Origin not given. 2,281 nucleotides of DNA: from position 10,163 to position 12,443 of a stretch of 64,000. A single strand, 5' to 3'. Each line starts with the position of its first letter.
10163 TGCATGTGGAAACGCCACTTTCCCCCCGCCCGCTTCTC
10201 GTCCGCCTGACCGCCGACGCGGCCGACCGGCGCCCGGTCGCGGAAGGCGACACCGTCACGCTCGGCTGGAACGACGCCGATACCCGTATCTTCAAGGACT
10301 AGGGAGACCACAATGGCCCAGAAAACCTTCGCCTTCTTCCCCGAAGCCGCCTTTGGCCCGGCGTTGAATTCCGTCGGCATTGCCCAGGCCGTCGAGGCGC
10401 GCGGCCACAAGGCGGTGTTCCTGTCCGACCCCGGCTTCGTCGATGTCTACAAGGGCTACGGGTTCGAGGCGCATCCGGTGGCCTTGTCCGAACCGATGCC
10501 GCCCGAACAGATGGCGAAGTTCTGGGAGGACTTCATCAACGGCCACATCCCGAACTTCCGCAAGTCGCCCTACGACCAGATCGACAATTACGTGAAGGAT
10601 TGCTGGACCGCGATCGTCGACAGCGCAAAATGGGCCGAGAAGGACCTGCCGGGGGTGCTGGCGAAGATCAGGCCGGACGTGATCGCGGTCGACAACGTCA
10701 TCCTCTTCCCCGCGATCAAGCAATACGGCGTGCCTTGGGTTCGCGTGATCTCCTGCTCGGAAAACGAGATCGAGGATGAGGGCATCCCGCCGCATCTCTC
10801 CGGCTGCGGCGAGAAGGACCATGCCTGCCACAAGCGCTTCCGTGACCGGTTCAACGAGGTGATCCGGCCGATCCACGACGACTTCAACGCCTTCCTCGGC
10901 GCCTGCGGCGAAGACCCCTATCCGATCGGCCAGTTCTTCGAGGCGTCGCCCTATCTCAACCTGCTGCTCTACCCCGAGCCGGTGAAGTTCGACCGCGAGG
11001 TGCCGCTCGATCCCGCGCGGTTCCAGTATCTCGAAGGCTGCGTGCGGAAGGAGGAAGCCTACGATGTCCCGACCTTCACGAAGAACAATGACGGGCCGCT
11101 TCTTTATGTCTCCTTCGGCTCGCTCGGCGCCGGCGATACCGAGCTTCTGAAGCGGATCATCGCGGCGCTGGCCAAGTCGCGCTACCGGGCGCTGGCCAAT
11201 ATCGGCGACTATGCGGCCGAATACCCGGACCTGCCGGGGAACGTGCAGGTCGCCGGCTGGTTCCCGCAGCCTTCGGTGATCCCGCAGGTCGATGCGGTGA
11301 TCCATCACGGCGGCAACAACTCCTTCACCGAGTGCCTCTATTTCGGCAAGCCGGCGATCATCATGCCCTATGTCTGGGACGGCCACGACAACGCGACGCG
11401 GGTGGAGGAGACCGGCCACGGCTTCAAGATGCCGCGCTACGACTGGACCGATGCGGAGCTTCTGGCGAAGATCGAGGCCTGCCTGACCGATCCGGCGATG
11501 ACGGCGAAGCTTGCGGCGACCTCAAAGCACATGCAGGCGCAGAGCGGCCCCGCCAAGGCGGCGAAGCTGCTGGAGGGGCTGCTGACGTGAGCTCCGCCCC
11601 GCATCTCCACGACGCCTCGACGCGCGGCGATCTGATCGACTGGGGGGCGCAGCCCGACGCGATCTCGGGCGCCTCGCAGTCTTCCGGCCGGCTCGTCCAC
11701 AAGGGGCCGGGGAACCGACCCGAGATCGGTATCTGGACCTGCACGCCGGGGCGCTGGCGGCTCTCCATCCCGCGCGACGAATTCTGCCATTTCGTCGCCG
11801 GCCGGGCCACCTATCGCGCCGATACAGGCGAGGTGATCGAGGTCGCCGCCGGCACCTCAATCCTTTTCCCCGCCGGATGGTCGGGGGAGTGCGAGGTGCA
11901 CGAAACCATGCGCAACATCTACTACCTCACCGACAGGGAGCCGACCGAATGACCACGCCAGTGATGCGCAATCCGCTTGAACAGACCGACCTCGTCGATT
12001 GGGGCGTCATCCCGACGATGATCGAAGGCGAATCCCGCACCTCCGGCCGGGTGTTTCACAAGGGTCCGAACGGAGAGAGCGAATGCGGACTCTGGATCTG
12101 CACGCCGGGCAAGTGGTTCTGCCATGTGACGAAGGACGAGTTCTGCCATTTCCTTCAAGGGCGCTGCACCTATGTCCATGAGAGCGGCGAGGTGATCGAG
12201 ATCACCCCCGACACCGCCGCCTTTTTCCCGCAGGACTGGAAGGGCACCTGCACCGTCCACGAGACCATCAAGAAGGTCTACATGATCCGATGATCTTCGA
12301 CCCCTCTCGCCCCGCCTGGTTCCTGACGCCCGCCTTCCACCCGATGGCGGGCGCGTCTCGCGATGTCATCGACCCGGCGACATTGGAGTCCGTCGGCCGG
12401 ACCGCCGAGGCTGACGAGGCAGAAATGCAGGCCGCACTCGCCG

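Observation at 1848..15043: Polyamine-themed divergon combining a Pot-type importer with two GT1 glycosyltransferases, twin cupins, an ALDH and a NylB-like amidase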

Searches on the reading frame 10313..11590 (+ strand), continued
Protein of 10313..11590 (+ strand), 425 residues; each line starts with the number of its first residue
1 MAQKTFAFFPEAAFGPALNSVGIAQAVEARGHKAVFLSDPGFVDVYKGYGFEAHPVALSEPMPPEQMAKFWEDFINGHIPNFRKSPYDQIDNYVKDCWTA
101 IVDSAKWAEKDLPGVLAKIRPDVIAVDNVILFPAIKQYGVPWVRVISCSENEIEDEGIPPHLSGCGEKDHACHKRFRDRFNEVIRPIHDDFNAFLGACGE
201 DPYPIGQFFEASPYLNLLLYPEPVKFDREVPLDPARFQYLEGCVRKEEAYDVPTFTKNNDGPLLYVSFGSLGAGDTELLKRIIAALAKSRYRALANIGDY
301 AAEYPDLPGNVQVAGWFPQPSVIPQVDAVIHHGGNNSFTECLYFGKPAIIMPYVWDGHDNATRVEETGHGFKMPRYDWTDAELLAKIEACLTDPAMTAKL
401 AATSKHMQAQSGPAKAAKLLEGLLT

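Call 72: search_protein_families(library=ncbifam, proteins=[L094:340-1701:+, L094:1805-2962:-, L094:3275-3916:+, L094:4052-5437:+, L094:5670-6815:+, L094:12289-13308:-, L094:13455-14861:+, L082:6972-8306:-, L082:8360-9148:-], max_evalue=1e-10)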
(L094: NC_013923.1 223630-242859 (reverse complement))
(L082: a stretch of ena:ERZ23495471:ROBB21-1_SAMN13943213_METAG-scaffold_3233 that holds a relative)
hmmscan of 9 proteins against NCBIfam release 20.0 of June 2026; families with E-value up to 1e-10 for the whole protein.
L094:340-1701:+ (453 aa): 4 families
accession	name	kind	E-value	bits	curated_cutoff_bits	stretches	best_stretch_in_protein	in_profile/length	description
TIGR03105.1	gln_synth_III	equivalog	4.8e-79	265.9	469.6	1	10-450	3-434/435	type III glutamate--ammonia ligase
TIGR00653.1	GlnA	equivalog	1.8e-78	264.3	429.15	1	11-450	6-461/462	type I glutamate--ammonia ligase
NF045547.1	GGputSyn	equivalog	4.7e-74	249.7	650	1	7-445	4-438/438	gamma-glutamylputrescine synthetase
NF007006.0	PRK09469.1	equivalog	9.2e-36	123.4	845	1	73-446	60-463/469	glutamate--ammonia ligase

L094:1805-2962:- (385 aa): 13 families
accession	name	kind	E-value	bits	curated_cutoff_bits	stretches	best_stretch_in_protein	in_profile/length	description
TIGR02352.1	thiamin_ThiO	equivalog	2.8e-32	112.2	250.8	1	5-350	1-349/351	glycine oxidase ThiO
TIGR03197.1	MnmC_Cterm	equivalog_domain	1.3e-20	73.9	174.2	1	4-313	1-313/400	FAD-dependent 5-carboxymethylaminomethyl-2-thiouridine(34) oxidoreductase MnmC1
NF008425.0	PRK11259.1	equivalog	3.5e-20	72.3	257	1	109-366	115-376/377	N-methyl-L-tryptophan oxidase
NF002480.1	PRK01747.1-1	equivalog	3.4e-19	68.7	540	1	3-313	249-562/645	bifunctional tRNA (5-methylaminomethyl-2-thiouridine)(34)-methyltransferase MnmC2/FAD-dependent 5-carboxymethylaminomethyl-2-thiouridine(34)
NF050086.1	pipecolate_AmaA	exception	4.3e-19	68.5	600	0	126-198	163-234/425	L-pipecolate oxidase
TIGR03364.1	HpnW_proposed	hypoth_equivalog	2e-17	63.3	285.1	1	5-200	3-196/365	TIGR03364 family FAD-dependent oxidoreductase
TIGR01373.1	soxB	subfamily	9.4e-16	57.6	529.45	1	5-366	33-400/407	sarcosine oxidase subunit beta family protein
NF001933.0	PRK00711.1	subfamily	3.4e-15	56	383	0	60-215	112-274/429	D-amino acid dehydrogenase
NF008726.1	PRK11728.1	equivalog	7.7e-13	48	299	1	4-205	2-206/389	L-2-hydroxyglutarate oxidase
TIGR01377.1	soxA_mon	subfamily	2.9e-12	46.1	479.65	1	5-367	3-377/381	amino oxidase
NF008313.0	PRK11101.1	equivalog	6.4e-12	44.8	425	1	3-202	9-214/548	anaerobic glycerol-3-phosphate dehydrogenase subunit A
TIGR03377.1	glycerol3P_GlpA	equivalog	1.1e-11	44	552.8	1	4-211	1-217/530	anaerobic glycerol-3-phosphate dehydrogenase subunit GlpA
NF005560.0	PRK07233.1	equivalog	1.4e-11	43.9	252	0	4-38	2-37/435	hypothetical protein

L094:3275-3916:+ (213 aa): 7 families
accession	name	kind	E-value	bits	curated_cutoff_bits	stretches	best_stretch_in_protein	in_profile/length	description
NF006562.0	PRK09065.1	equivalog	9.3e-26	90.8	205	1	39-179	51-194/242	glutamine amidotransferase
TIGR00888.1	guaA_Nterm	equivalog_domain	6.3e-18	64.8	172.15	1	46-177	43-169/188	glutamine-hydrolyzing GMP synthase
NF000848.1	PRK00074.1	equivalog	4.1e-16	58.7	400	1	45-176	42-171/512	glutamine-hydrolyzing GMP synthase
NF001975.0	PRK00758.1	equivalog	1e-15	57.8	198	1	40-176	38-166/185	GMP synthase subunit A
NF005458.0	PRK07053.1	equivalog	9.4e-14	51.3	250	1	39-178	42-183/234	glutamine amidotransferase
NF005849.0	PRK07765.1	equivalog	1.8e-12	47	308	1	45-174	47-174/219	aminodeoxychorismate/anthranilate synthase component II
NF005072.0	PRK06490.1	equivalog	3.9e-12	45.7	339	1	35-181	49-193/251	glutamine amidotransferase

L094:4052-5437:+ (461 aa): 69 families (the best 25 are shown)
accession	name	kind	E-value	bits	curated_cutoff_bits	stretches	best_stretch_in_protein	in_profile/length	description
NF000818.0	PRK00062.1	subfamily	6.5e-120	400.7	398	1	18-456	3-427/429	glutamate-1-semialdehyde 2,1-aminomutase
NF041362.1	GntE_guanitoxin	equivalog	6.9e-116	387.3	525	1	17-446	4-426/426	guanitoxin biosynthesis PLP-dependent transaminase GntE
TIGR00713.1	hemL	equivalog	1.3e-112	376.6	527.3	1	20-455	1-422/423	glutamate-1-semialdehyde 2,1-aminomutase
NF009055.0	PRK12389.1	equivalog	2.4e-100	336.2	637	1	18-457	3-429/431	glutamate-1-semialdehyde 2,1-aminomutase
NF004856.0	PRK06209.1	equivalog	9.3e-60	202.4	486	1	15-453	5-413/450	glutamate-1-semialdehyde 2,1-aminomutase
NF001864.0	PRK00615.1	equivalog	5.9e-55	186.5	706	1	20-453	6-426/433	glutamate-1-semialdehyde aminotransferase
NF004718.0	PRK06062.1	subfamily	1.4e-51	175.5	472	1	47-459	39-452/454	hypothetical protein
NF005993.0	PRK08117.1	subfamily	5e-50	170.4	574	1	49-457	28-431/433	aspartate aminotransferase family protein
NF005453.0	PRK07046.1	subfamily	3e-49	167.8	425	1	10-400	19-396/453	transaminase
NF004426.0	PRK05769.1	equivalog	2.2e-48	165.2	552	1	35-456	24-440/441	acetyl ornithine aminotransferase family protein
NF052567.1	OmAmTferAptACaul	equivalog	2.6e-47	161.6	500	1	213-408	200-391/431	omega-aminotransferase AptA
TIGR00707.1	argD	subfamily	2.4e-46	158.3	410.05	1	41-384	4-324/381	acetylornithine/succinylornithine family transaminase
NF002874.0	PRK03244.1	equivalog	4.9e-46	157.3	457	1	46-370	25-324/399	acetylornithine transaminase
NF005102.0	PRK06541.1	equivalog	1.9e-45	155.3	574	1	51-370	39-367/460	aspartate aminotransferase family protein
NF005376.0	PRK06918.1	equivalog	2.2e-44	151.6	676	1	17-456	13-444/451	4-aminobutyrate--2-oxoglutarate transaminase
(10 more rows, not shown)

L094:5670-6815:+ (381 aa): 8 families
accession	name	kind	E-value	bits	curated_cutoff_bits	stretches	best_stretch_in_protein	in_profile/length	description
TIGR02352.1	thiamin_ThiO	equivalog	1.3e-32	113.3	250.8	1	5-351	1-350/351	glycine oxidase ThiO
NF002480.1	PRK01747.1-1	equivalog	3.7e-22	78.5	540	1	3-360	249-629/645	bifunctional tRNA (5-methylaminomethyl-2-thiouridine)(34)-methyltransferase MnmC2/FAD-dependent 5-carboxymethylaminomethyl-2-thiouridine(34)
TIGR03197.1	MnmC_Cterm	equivalog_domain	2.2e-20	73.1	174.2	1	4-313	1-313/400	FAD-dependent 5-carboxymethylaminomethyl-2-thiouridine(34) oxidoreductase MnmC1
NF008425.0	PRK11259.1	equivalog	1.1e-17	64.1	257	1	96-366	102-376/377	N-methyl-L-tryptophan oxidase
NF001933.0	PRK00711.1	subfamily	1.4e-17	63.8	383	0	102-216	157-274/429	D-amino acid dehydrogenase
TIGR01373.1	soxB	subfamily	2.8e-14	52.8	529.45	1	5-367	33-401/407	sarcosine oxidase subunit beta family protein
TIGR01377.1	soxA_mon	subfamily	3e-13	49.3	479.65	1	105-369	106-379/381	amino oxidase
TIGR03364.1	HpnW_proposed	hypoth_equivalog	8.5e-13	48.1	285.1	0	4-201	2-198/365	TIGR03364 family FAD-dependent oxidoreductase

L094:12289-13308:- (339 aa): 8 families
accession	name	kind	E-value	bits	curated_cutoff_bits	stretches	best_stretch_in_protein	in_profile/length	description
NF045551.1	GK_Pyrobac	equivalog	1.7e-46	158.9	500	1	4-329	3-280/294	ATP-dependent glucokinase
TIGR00744.1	ROK_glcA_fam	subfamily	2.2e-35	122.5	260.35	1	4-327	1-306/318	ROK family glucokinase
NF003461.0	PRK05082.1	subfamily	1.6e-28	100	283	1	3-203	3-190/291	N-acetylmannosamine kinase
NF047821.1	NactlManKinNanK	equivalog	2.2e-25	89.8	450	1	1-201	1-188/288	N-acetylmannosamine kinase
NF007251.0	PRK09698.1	equivalog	1.2e-21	77.3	253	1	2-196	7-193/304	allose kinase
NF047937.1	TransRegNagC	equivalog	5.6e-20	71.9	650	1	2-306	80-358/399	DNA-binding transcriptional regulator NagC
NF009835.0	PRK13310.1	equivalog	1.3e-19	70.7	380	1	4-199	3-197/303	N-acetylglucosamine kinase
NF007108.0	PRK09557.1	equivalog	1.2e-12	47.8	443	1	2-228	2-225/303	fructokinase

L094:13455-14861:+ (468 aa): 7 families
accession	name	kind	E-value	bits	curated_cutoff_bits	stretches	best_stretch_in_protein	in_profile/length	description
TIGR03990.1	Arch_GlmM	equivalog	1.6e-85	287.7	439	1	6-462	4-443/444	phosphoglucosamine mutase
TIGR01455.1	glmM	equivalog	1.4e-43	149.2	447.55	1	6-463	1-440/442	phosphoglucosamine mutase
NF007088.0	PRK09542.1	equivalog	3.5e-41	141.7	618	1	17-465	24-455/456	phosphomannomutase/phosphoglucomutase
TIGR01132.1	pgm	equivalog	6.5e-40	137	778.05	2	236-452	295-529/546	phosphoglucomutase (alpha-D-glucose-1,6-bisphosphate-dependent)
NF046027.1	PhglucPhmanMutPgmG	equivalog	8.7e-36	123.5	600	1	24-458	29-445/460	phosphoglucomutase/phosphomannomutase PgmG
NF005737.0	PRK07564.1-1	equivalog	5.9e-22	78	378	1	190-446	222-501/543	alpha-D-glucose phosphate-specific phosphoglucomutase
NF011943.0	PRK15414.1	subfamily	4.1e-16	59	801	1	44-354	38-352/456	phosphomannomutase CpsG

L082:6972-8306:- (444 aa): 4 families
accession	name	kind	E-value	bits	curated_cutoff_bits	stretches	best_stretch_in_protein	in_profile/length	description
TIGR00653.1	GlnA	equivalog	3e-66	224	429.15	1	69-438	60-458/462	type I glutamate--ammonia ligase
TIGR03105.1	gln_synth_III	equivalog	5.4e-65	219.6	469.6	1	13-439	10-432/435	type III glutamate--ammonia ligase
NF045547.1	GGputSyn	equivalog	9.7e-58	195.9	650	1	3-436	4-438/438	gamma-glutamylputrescine synthetase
NF007006.0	PRK09469.1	equivalog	5.4e-31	107.7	845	1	201-388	217-404/469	glutamate--ammonia ligase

L082:8360-9148:- (262 aa): 1 family
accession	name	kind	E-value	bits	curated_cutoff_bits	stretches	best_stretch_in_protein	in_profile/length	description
NF008471.0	PRK11366.1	equivalog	2.4e-65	220.5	266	1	1-247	5-249/254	gamma-glutamyl-gamma-aminobutyrate hydrolase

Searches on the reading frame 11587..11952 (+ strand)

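Call 5: search_protein_families(library=pfam, proteins=[window:11587-11952:+], max_evalue=0.01)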
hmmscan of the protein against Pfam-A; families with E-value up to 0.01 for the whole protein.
window:11587-11952:+ (121 aa): 2 families
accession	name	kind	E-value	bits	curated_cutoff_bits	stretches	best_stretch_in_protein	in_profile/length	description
PF05899.18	Cupin_3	-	6e-16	58.3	23.5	1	45-112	7-74/74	EutQ-like cupin domain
PF07883.17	Cupin_2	-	0.00072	19.7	27.2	1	62-97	17-51/70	Cupin domain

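Call 6: search_protein_families(library=ncbifam, proteins=[window:11587-11952:+], max_evalue=0.01)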
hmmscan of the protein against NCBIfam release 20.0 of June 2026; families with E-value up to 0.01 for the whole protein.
window:11587-11952:+ (121 aa): 0 families

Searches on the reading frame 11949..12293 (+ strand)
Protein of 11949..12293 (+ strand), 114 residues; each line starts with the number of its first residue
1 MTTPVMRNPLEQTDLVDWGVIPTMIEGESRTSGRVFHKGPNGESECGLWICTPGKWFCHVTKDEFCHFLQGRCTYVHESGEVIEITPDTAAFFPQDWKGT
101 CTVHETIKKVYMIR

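Call 5: search_protein_families(library=pfam, proteins=[window:11949-12293:+], max_evalue=0.01)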
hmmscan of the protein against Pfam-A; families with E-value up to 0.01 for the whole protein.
window:11949-12293:+ (114 aa): 1 family
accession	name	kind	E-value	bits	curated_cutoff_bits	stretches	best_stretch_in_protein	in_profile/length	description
PF05899.18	Cupin_3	-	1.1e-16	60.7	23.5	1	39-111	2-74/74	EutQ-like cupin domain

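Call 6: search_protein_families(library=ncbifam, proteins=[window:11949-12293:+], max_evalue=0.01)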
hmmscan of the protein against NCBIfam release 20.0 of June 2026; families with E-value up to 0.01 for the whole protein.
window:11949-12293:+ (114 aa): 0 families

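Call 13: search_solved_structures(query=window:11949-12293:+, max_evalue=0.1)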
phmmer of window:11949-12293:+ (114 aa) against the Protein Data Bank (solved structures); distinct sequences matched with E-value up to 0.1: 1.
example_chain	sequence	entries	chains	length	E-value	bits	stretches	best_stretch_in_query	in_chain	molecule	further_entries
3bcw_A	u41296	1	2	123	2.5e-07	33.8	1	35-113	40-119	Uncharacterized protein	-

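Call 61: find_homologous_proteins(query=window:11949-12293:+, max_evalue=0.00001)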
Query window:11949-12293:+ (114 aa): 443 proteins with E <= 0.00001 among 445 candidates; the best 120 are listed.
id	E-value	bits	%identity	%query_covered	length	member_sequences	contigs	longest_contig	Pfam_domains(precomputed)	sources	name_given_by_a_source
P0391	2.7e-87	307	85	100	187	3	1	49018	PF07883.18,PF05899.19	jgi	jgi:hypothetical protein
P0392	1.9e-71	256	74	96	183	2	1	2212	PF07883.18,PF05899.19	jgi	jgi:uncharacterized cupin superfamily protein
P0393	5.0e-70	251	90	99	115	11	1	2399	PF05899.19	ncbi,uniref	ncbi:MAG: cupin domain-containing protein [Albidovulum sp.]|uniref:cupin domain-containing protein n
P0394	9.9e-70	250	91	99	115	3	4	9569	PF05899.19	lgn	-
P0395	1.4e-68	246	88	99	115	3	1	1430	PF05899.19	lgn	-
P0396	5.5e-68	244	88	98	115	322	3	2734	PF05899.19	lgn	-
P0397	2.6e-67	242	86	99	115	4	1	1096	PF05899.19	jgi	jgi:uncharacterized cupin superfamily protein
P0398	3.6e-67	242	84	100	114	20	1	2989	PF05899.19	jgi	jgi:uncharacterized cupin superfamily protein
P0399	2.4e-66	239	84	100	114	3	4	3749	PF05899.19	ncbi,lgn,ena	-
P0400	3.7e-66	239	84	100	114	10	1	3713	PF05899.19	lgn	-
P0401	3.9e-66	238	84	100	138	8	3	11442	PF05899.19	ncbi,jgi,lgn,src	jgi:hypothetical protein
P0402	1.8e-65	236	85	100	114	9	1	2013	PF05899.19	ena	-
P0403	2.7e-65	236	82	100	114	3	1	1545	PF05899.19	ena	-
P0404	4.0e-65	235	86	98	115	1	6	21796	PF05899.19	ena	-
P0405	2.9e-64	232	84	100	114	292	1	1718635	PF05899.19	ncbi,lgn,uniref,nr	ncbi:cupin domain-containing protein [Amorphus orientalis]|uniref:Cupin superfamily protein n=1 Tax=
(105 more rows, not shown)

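Call 68: predict_structure(alignment_id=A1)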
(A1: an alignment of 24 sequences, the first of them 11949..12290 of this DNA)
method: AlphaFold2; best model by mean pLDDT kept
length: 114 residues; sequences in the alignment: 24
mean_pLDDT: 96.5   pTM: 0.86
mean pLDDT of the five models: 96.5, 96.1, 95.9, 95.9, 93.8
residues with pLDDT >= 90: 111; 70-90: 3; 50-70: 0; < 50: 0
segments of 3 or more residues with pLDDT < 50: none
pLDDT, mean of each block of 10 residues (from residue 1): 91 96 96 95 95 98 98 98 98 98 98 95
secondary structure, 60 per line:
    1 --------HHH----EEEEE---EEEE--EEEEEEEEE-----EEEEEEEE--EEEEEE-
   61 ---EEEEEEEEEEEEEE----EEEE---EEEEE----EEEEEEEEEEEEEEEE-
elements in order: E16-20 E24-27 E30-38 E44-51 E54-59 E64-77 E82-85 E89-93 E98-113

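Call 71: fold_search(model_id=the predicted structure, library=pdb)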
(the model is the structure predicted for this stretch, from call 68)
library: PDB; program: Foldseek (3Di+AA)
matches with E <= 10: 1625; with E <= 0.001: 170
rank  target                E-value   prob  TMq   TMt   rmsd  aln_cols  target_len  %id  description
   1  3bcw_A                7.8e-10  1.00  0.85  0.83   2.0       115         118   22  Crystal structure of a duf861 family protein with a rmlc-like cupin fold (bb1179) from bordetella bronchiseptica rb50  (released 2007-11-27)
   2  3bcw_B                1.9e-09  1.00  0.85  0.82   2.0       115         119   22  Crystal structure of a duf861 family protein with a rmlc-like cupin fold (bb1179) from bordetella bronchiseptica rb50  (released 2007-11-27)
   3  3es4_A                3.9e-06  1.00  0.72  0.71   3.7       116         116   17  Crystal structure of Protein of unknown function (DUF861) with a RmlC-like cupin fold (17741406) from AGROBACTERIUM TU (released 2008-10-14)
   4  7eyp_A                7.9e-06  1.00  0.58  0.69   3.2        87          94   14  Crystal structure of Pseudomonas aeruginosa ppnP (released 2022-02-09)
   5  2pyt_B                8.7e-06  1.00  0.62  0.58   2.7        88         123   17  Crystal structure of a putative ethanolamine utilization protein q (eutq, stm2468) from salmonella typhimurium lt2 at  (released 2007-05-29)
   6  4axo_A                9.7e-06  1.00  0.63  0.57   2.5        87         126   13  Structure of the Clostridium difficile EutQ protein (released 2012-06-27)
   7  3myx_A                1.1e-05  1.00  0.78  0.40   2.2       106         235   17  Crystal structure of a PSPTO_0244 (Protein with unknown function which belongs to Pfam DUF861 family) from Pseudomonas (released 2010-06-09)
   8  2pyt_A                1.5e-05  1.00  0.65  0.59   2.8        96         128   17  Crystal structure of a putative ethanolamine utilization protein q (eutq, stm2468) from salmonella typhimurium lt2 at  (released 2007-05-29)
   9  8hjy_B                1.7e-05  1.00  0.65  0.65   3.7       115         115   10  Crystal structure of a cupin protein (tm1459, H52A/H58E/F104W mutant) in copper (Cu) substituted form (released 2023-06-14)
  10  7eym_B                2.2e-05  1.00  0.62  0.74   3.3       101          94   12  Crystal structure of Vibrio cholerae ppnP (released 2022-02-09)
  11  8zyh_B                2.2e-05  1.00  0.65  0.64   3.6       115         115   11  Crystal structure of a cupin protein (tm1459, I49C-4py/H52A/H54A/C106D mutant) in copper (Cu) substituted form (released 2024-09-04)
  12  7eym_A                2.3e-05  1.00  0.62  0.72   3.8       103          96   12  Crystal structure of Vibrio cholerae ppnP (released 2022-02-09)
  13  9jew_B                2.4e-05  1.00  0.64  0.64   3.7       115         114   10  Crystal structure of a cupin protein (tm1459, C106V mutant) in iron (Fe) substituted form (released 2025-05-07)
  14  8hjx_B                2.7e-05  1.00  0.64  0.64   3.7       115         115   12  Crystal structure of a cupin protein (tm1459, H52A/H58E mutant) in copper (Cu) substituted form (released 2023-06-14)
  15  3eo6_A                2.8e-05  1.00  0.58  0.62   8.3       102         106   16  Crystal structure of protein of unknown function (DUF1255) (AFE_2634) from ACIDITHIOBACILLUS FERROOXIDANS NCIB8455 at  (released 2008-10-07)
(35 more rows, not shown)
